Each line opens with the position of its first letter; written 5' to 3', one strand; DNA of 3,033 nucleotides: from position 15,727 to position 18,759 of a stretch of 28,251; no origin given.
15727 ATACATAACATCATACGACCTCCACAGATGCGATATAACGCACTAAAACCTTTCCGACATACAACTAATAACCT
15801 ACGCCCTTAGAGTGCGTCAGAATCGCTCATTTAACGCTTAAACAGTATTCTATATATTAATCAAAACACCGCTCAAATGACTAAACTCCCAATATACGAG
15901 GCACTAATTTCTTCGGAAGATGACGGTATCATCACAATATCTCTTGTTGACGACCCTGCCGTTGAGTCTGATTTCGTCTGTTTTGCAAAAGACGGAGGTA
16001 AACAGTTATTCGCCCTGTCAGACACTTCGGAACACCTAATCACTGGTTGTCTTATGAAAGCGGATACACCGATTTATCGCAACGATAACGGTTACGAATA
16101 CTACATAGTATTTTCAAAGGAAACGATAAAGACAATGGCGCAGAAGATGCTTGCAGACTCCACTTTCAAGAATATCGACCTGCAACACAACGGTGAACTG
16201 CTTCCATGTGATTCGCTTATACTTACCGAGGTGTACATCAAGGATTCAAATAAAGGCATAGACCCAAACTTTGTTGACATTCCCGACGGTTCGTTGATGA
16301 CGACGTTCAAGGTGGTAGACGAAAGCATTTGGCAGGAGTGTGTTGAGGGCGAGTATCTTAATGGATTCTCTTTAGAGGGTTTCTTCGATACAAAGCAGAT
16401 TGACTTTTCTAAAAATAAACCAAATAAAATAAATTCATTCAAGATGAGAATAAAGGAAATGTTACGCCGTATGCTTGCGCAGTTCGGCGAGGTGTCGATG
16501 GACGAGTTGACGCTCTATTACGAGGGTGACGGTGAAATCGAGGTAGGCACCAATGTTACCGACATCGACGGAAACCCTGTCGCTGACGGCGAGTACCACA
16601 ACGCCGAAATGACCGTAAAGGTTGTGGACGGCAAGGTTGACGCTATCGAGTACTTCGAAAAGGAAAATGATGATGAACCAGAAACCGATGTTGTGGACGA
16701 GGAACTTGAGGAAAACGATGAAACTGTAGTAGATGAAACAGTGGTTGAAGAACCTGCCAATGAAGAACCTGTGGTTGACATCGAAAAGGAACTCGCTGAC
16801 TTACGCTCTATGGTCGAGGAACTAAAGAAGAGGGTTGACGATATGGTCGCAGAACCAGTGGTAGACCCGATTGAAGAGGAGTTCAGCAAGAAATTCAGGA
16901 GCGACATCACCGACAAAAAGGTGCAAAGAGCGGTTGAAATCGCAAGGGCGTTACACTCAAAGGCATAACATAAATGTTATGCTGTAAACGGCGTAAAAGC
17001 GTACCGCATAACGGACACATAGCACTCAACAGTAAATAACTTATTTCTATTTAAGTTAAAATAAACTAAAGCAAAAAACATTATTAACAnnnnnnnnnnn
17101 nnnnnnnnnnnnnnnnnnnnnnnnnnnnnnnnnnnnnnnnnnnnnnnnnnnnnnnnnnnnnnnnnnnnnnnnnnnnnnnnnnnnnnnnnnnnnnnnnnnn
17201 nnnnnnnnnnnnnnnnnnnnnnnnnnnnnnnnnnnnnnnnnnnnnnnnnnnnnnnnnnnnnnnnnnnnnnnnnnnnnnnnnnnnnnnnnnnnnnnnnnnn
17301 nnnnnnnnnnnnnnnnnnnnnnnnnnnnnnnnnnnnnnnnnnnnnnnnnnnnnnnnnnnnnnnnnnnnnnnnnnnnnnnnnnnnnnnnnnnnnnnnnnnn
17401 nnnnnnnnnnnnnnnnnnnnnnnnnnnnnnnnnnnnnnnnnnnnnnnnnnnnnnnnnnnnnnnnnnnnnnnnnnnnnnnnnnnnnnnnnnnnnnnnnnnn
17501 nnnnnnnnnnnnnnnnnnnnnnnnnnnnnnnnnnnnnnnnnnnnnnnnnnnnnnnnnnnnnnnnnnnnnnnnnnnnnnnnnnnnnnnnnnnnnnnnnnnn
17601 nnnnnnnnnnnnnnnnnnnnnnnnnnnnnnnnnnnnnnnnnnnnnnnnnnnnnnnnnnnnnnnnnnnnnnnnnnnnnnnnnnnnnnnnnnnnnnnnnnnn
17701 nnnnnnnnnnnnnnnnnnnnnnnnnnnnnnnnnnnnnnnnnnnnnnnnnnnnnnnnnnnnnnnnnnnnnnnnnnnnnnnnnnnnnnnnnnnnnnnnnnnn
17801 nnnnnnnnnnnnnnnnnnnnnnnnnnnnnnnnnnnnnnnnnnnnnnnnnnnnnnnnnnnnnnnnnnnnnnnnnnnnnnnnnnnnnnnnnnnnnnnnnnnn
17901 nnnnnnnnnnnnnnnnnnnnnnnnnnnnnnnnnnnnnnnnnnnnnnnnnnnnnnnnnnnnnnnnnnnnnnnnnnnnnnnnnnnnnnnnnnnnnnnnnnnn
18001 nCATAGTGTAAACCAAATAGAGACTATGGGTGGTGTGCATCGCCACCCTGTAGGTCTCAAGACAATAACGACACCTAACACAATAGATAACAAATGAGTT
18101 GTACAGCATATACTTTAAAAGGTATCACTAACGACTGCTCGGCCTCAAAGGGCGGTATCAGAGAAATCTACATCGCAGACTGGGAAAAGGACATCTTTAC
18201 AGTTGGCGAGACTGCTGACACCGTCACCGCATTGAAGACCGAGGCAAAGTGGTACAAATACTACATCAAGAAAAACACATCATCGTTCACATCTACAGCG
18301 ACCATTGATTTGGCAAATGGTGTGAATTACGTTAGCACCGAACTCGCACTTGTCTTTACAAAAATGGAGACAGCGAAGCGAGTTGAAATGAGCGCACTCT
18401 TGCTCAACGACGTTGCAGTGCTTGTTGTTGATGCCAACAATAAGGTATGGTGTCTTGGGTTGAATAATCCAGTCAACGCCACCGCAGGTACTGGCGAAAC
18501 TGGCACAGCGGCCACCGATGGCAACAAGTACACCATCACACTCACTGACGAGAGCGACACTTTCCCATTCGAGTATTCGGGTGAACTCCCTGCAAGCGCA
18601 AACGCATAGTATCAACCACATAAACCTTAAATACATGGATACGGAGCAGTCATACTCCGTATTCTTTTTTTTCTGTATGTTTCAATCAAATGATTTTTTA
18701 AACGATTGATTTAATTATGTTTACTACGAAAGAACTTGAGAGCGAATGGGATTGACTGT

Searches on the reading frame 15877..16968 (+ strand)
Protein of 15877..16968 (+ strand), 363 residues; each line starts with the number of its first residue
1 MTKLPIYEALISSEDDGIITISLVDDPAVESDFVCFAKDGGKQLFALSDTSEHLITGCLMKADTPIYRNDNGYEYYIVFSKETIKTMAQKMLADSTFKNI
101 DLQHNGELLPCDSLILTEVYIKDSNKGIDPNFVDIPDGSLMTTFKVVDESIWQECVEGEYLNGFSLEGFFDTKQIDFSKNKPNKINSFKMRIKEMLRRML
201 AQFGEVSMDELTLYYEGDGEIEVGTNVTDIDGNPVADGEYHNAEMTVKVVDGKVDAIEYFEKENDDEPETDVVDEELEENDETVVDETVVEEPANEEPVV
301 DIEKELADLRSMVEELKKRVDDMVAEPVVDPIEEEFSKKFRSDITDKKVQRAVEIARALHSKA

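Call 9: search_protein_families(library=phrogs, proteins=[window:15877-16968:+])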
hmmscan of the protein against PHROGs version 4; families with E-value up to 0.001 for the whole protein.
window:15877-16968:+ (363 aa): 3 families
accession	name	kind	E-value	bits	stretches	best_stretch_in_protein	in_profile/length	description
phrog_24921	-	unknown function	9.2e-37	127.9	1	5-336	2-327/349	-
phrog_15223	-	other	7.3e-09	36.8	1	78-186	32-130/199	protease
phrog_34096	-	head and packaging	6.9e-06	26.1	1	78-169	152-234/412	head maturation protease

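Call 12: find_related_loci(query=window:15877-16968:+, collection=viral_contigs, flank=6000)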
Query window:15877-16968:+ (363 aa) in viral_contigs; peptide patterns used: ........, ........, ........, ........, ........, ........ (x = any residue, [..] = any of these).
9 stretches matched a pattern, but none encodes a relative of the query by tblastn (E <= 1e-3).

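Call 13: find_homologous_proteins(query=window:15877-16968:+)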
Query window:15877-16968:+ (363 aa): 1053 proteins with E <= 0.001 among 7442 candidates; the best 120 are listed.
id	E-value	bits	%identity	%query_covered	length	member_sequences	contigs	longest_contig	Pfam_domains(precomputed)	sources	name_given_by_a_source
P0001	4.5e-234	794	100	100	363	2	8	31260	-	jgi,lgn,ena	jgi:hypothetical protein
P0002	3.7e-213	725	92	100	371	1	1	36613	-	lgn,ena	-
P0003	6.0e-195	665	83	100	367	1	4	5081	-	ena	-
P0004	1.8e-194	664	85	100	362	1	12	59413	-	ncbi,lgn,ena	-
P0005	7.2e-194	662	85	100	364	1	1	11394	-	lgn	-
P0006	2.7e-193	660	83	100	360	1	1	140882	-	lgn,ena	-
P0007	3.7e-193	660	83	100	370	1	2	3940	-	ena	-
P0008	4.1e-193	659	84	100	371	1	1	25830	-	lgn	-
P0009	7.7e-192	655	82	100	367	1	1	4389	-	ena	-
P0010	2.0e-191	654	83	100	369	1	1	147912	-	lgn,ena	-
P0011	3.2e-191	653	83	100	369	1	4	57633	-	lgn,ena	-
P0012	7.1e-191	652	82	100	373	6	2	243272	-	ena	-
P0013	2.2e-190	650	82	100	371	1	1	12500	-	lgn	-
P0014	2.7e-190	650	80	100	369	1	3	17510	-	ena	-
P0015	6.0e-190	649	82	100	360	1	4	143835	-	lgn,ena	-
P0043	1.1e-185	635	80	100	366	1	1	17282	-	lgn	-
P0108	2.8e-182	624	79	100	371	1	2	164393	-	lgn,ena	-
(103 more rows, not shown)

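Call 14: find_encoding_contigs(protein=window:15877-16968:+, flank=10000, max_places=10)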
Protein window:15877-16968:+ (363 aa): 16 contigs read that carry it; 8 places shown.
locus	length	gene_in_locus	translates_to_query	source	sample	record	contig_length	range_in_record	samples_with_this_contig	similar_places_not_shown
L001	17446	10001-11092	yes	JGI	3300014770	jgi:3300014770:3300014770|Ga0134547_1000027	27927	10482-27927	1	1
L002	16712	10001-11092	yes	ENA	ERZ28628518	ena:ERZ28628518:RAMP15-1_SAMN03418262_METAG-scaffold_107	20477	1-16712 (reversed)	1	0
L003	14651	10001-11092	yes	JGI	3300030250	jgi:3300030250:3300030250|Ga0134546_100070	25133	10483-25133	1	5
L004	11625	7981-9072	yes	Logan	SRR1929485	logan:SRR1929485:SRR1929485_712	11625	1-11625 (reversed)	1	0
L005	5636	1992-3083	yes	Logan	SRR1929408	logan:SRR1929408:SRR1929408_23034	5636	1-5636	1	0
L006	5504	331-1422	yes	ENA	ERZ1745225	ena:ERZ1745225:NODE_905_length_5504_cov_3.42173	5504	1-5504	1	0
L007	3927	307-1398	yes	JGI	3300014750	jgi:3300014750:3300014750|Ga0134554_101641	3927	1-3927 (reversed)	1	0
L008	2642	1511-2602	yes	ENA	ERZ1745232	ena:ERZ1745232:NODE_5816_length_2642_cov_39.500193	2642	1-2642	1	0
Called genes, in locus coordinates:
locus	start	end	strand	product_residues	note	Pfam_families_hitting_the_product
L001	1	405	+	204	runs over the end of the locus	-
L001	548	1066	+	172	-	-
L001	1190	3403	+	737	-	-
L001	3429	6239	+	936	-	-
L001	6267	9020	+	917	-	-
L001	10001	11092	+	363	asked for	-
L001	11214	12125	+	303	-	-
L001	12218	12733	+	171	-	-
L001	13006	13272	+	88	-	-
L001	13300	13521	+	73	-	-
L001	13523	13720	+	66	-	-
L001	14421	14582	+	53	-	-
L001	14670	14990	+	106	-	-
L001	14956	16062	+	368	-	PF04860:Phage_portal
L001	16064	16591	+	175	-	PF20459:DUF6712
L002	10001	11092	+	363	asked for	-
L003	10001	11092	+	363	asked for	-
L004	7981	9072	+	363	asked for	-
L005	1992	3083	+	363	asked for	-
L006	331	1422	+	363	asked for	-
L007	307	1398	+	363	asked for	-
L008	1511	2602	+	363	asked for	-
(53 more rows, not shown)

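Call 18: find_related_loci(query=A1, collection=genome_contigs, flank=4000)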
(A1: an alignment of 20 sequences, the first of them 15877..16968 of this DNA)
Query A1 (363 aa) in genome_contigs; peptide patterns used: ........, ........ (x = any residue, [..] = any of these).
51 stretches matched a pattern, but none encodes a relative of the query by tblastn (E <= 1e-3).

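Call 19: find_related_loci(query=A1, collection=viral_contigs, flank=4000)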
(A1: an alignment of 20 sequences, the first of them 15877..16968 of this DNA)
Query A1 (363 aa) in viral_contigs; peptide patterns used: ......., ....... (x = any residue, [..] = any of these).
65 stretches matched a pattern; 1 encode a relative of the query (tblastn E <= 1e-3); 1 distinct loci.
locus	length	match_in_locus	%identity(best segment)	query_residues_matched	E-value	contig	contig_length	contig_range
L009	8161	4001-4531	30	17-193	1e-19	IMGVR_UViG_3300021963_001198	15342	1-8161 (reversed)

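Call 20: find_related_loci(query=A1, collection=metagenome_contigs, flank=4000)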
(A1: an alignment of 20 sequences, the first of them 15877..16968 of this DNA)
Query A1 (363 aa) in metagenome_contigs; peptide patterns used: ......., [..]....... (x = any residue, [..] = any of these).
497 stretches matched a pattern; 3 encode a relative of the query (tblastn E <= 1e-3); 3 distinct loci.
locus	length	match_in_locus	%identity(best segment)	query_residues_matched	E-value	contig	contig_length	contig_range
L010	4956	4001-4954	100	1-318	0e+0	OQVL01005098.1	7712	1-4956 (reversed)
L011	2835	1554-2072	44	4-179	3e-42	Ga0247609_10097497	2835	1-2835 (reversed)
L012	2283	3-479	44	18-179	1e-37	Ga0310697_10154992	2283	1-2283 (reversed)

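Call 21: find_encoding_contigs(protein=P0004, flank=4000, max_places=4)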
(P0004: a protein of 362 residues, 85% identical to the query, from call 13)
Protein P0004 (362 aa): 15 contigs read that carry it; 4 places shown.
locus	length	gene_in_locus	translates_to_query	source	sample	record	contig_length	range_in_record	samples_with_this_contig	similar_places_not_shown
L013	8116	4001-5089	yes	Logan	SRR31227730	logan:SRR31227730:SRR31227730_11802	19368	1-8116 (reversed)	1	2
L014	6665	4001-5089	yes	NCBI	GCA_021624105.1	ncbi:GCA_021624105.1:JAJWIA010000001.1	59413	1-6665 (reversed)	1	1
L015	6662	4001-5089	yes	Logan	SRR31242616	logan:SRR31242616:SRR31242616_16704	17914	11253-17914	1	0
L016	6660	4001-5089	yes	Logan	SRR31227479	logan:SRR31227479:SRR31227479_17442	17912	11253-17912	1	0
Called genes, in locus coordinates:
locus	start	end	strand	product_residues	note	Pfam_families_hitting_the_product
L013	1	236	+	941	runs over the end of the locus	-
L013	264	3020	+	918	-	-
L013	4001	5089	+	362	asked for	-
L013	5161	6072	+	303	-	-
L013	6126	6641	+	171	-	-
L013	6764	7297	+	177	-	PF07463:NUMOD4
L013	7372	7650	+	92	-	-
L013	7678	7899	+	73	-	-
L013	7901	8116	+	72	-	?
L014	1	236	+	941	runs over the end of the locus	-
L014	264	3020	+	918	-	-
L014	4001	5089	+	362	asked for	-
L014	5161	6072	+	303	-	-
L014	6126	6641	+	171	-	-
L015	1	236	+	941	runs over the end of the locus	-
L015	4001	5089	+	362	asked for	-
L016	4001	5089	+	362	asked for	-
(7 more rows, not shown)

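Call 22: find_encoding_contigs(protein=P0002, flank=4000, max_places=2)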
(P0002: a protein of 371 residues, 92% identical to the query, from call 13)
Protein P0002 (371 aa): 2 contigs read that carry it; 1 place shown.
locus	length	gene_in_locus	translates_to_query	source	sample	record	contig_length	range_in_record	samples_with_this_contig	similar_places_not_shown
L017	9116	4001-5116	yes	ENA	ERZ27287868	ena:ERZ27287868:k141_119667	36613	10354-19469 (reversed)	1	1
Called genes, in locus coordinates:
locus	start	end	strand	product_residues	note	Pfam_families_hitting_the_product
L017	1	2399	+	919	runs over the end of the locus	-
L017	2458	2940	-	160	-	PF07463:NUMOD4, PF13392:HNH_3 (weak)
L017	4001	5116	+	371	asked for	-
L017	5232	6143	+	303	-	-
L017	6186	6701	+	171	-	-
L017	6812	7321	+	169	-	PF07463:NUMOD4, PF13392:HNH_3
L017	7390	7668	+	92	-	-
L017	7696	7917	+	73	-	-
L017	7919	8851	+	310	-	-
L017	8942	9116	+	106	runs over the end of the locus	-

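Call 25: find_encoding_contigs(protein=P0012, flank=3000, max_places=3)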
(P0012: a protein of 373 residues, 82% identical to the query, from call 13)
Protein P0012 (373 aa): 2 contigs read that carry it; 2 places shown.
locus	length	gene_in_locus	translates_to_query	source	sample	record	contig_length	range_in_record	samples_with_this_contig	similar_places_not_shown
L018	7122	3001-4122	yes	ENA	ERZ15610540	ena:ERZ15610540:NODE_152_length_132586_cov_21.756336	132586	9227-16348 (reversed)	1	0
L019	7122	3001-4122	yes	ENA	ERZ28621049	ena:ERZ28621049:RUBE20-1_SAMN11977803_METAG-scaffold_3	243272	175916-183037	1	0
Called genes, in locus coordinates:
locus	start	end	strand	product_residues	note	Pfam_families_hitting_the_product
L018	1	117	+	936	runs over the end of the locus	-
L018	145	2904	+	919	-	-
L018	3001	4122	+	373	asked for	-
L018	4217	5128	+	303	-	-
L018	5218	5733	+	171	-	-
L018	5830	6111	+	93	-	-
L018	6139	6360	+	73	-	-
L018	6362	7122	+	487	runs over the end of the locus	PF03382:DUF285, PF12799:LRR_4 (faint), PF13306:LRR_5 (weak), PF24758:LRR_At5g56370 (faint), PF03382:DUF285, PF13306:LRR_5 (weak)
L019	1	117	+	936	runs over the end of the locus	-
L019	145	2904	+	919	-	-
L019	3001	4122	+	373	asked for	-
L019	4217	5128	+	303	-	-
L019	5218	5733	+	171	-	-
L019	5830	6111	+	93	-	-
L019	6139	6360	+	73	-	-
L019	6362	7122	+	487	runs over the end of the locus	PF03382:DUF285, PF12799:LRR_4 (faint), PF13306:LRR_5 (weak), PF13855:LRR_8 (faint), PF24758:LRR_At5g56370 (faint), PF03382:DUF285, PF13306:LRR_5 (weak)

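Call 26: find_encoding_contigs(protein=P0006, flank=3000, max_places=3)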
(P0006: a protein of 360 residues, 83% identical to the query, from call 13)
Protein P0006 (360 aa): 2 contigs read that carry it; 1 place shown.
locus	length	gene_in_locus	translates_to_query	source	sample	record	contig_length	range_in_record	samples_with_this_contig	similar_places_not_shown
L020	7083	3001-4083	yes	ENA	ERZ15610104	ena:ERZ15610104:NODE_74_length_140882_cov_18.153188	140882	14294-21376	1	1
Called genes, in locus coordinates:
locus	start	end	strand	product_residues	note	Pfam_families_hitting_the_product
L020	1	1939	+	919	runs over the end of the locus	-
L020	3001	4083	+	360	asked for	-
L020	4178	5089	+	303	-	-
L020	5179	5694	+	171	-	-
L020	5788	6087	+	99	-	-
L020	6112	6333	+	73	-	-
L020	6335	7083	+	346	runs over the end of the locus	PF23952:LRR_EndoS (faint), PF03382:DUF285, PF13855:LRR_8 (faint), PF13306:LRR_5 (weak), PF03382:DUF285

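Call 27: find_encoding_contigs(protein=P0108, flank=3000, max_places=3)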
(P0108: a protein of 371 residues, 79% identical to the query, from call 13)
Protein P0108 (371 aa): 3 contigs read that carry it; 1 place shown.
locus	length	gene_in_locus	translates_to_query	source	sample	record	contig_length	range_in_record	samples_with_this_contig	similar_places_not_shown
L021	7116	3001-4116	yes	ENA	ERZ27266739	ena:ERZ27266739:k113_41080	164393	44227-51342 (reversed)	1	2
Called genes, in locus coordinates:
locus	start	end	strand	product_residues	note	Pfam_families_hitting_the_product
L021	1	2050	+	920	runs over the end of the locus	-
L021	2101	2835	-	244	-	PF07463:NUMOD4, PF13392:HNH_3 (weak)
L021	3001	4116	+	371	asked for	-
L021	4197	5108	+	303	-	-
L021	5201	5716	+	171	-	-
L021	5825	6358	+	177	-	PF07463:NUMOD4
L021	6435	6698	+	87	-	-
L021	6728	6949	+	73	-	-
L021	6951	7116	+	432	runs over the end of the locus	-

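Call 31: find_encoding_contigs(protein=P0010, flank=3000, max_places=3)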
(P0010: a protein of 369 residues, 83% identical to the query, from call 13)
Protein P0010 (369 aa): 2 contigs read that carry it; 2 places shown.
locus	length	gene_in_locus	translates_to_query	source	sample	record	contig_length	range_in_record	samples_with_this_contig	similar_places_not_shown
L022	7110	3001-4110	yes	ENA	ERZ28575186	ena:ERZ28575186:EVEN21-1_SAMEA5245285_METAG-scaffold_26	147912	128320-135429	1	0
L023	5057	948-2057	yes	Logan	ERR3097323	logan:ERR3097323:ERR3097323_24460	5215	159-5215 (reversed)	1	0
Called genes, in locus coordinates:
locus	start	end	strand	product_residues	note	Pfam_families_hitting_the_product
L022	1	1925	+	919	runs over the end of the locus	-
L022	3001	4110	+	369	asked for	-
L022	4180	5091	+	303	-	-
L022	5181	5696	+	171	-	-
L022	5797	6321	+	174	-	PF07463:NUMOD4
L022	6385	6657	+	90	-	-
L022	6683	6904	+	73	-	-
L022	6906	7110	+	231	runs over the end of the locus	PF03382:DUF285, PF13855:LRR_8 (faint), PF13306:LRR_5 (weak), PF03382:DUF285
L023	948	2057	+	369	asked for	-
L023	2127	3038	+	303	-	-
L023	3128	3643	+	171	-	-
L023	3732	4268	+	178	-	PF07463:NUMOD4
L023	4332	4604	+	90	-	-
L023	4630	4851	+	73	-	-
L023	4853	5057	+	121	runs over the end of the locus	?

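Call 32: find_encoding_contigs(protein=P0015, flank=3000, max_places=4)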
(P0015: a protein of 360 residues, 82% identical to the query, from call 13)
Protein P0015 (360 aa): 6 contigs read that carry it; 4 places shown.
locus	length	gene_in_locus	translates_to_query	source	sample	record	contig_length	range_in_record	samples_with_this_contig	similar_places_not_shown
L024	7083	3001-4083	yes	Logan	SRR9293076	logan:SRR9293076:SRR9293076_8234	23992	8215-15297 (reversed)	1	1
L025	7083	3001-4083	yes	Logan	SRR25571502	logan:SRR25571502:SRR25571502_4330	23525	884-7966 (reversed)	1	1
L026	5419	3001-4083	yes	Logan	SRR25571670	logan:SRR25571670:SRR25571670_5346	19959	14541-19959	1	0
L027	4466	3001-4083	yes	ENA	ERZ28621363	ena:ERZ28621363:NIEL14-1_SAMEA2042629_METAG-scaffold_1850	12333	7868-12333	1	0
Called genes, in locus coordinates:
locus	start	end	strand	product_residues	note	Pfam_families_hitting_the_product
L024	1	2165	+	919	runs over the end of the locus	-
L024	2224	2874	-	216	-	PF07463:NUMOD4, PF13392:HNH_3 (weak)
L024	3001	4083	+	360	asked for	-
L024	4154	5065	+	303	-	-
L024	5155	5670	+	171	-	-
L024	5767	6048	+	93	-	-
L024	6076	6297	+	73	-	-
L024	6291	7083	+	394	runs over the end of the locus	PF03382:DUF285, PF23952:LRR_EndoS (faint), PF13306:LRR_5 (weak), PF13855:LRR_8 (faint), PF24758:LRR_At5g56370 (faint), PF03382:DUF285, PF13306:LRR_5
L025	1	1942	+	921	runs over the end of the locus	-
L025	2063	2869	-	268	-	PF07463:NUMOD4, PF13276:HTH_21 (faint)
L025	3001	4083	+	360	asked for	-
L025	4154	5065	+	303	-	-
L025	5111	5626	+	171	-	-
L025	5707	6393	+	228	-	PF07463:NUMOD4, PF13392:HNH_3 (weak)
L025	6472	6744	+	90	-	-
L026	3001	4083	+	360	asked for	-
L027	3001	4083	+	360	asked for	-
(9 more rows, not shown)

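Call 33: find_encoding_contigs(protein=P0011, flank=3000, max_places=4)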
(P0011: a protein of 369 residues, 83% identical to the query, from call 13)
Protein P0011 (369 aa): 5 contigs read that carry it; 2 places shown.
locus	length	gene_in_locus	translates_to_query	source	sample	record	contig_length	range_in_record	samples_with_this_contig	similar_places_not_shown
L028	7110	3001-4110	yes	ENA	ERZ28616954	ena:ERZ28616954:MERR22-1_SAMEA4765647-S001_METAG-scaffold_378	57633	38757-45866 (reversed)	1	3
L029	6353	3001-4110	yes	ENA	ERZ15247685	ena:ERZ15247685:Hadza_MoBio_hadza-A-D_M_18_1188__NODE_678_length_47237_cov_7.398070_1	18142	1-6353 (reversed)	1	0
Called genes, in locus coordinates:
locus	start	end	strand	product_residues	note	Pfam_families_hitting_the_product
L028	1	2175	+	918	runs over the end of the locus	-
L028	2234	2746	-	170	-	PF07463:NUMOD4, PF13392:HNH_3 (weak)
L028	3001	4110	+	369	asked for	-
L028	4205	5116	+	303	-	-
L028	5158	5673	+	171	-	-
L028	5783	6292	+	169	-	PF07463:NUMOD4, PF13392:HNH_3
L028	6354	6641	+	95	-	-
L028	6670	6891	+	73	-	-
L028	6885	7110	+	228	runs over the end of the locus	PF13306:LRR_5 (faint)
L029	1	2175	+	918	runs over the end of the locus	-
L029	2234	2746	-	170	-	PF07463:NUMOD4, PF13392:HNH_3 (weak)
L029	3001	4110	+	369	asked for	-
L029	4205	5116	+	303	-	-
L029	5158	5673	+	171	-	-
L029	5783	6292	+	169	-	PF07463:NUMOD4, PF13392:HNH_3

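Call 38: find_encoding_contigs(protein=P0005, flank=3000, max_places=3)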
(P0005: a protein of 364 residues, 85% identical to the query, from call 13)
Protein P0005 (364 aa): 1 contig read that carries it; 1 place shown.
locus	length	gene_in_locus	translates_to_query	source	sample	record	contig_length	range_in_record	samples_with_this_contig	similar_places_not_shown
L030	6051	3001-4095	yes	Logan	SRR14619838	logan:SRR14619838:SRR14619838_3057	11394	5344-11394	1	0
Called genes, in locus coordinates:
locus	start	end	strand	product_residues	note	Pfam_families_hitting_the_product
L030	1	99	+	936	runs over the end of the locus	-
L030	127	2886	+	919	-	-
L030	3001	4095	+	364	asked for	-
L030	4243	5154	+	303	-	-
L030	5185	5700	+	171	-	-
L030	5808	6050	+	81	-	?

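Call 39: find_encoding_contigs(protein=P0008, flank=3000, max_places=3)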
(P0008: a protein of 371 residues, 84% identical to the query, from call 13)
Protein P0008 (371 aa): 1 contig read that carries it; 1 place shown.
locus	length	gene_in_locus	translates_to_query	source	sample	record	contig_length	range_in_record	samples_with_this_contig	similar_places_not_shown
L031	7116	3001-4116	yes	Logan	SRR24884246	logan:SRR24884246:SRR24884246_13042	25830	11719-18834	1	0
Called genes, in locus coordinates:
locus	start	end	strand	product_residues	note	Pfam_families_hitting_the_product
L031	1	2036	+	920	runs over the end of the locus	-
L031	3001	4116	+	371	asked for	-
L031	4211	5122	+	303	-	-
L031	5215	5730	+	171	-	-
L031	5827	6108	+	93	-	-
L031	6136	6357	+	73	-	-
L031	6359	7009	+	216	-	-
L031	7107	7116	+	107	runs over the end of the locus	-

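Call 59: search_protein_families(library=pfam, proteins=[window:15877-16968:+], max_evalue=0.01)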
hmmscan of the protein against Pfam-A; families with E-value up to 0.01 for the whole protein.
window:15877-16968:+ (363 aa): 1 family
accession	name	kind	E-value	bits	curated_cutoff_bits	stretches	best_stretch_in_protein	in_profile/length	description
PF14550.11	Peptidase_S78_2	-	2.7e-10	40.7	24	1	46-170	6-122/126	Putative phage serine protease XkdF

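Call 65: find_encoding_contigs(protein=P0043, flank=3000, max_places=3)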
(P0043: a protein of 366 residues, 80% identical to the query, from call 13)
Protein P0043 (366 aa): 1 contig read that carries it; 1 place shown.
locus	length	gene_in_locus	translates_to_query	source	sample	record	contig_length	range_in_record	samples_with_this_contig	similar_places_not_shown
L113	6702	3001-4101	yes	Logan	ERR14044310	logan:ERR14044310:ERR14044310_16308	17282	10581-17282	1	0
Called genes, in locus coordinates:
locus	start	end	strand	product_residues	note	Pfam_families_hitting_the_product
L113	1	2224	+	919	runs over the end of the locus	-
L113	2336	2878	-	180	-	PF07463:NUMOD4, PF13392:HNH_3 (faint)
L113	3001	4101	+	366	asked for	-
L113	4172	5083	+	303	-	-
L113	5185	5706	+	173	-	-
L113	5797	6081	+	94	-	-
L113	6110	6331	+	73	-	-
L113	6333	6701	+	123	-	?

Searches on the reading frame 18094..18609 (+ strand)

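Call 9: search_protein_families(library=phrogs, proteins=[window:18094-18609:+])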
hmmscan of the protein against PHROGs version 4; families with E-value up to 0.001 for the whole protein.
window:18094-18609:+ (171 aa): 1 family
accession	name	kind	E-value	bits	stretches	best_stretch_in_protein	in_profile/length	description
phrog_19091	-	unknown function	5.3e-13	50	1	8-152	6-151/181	-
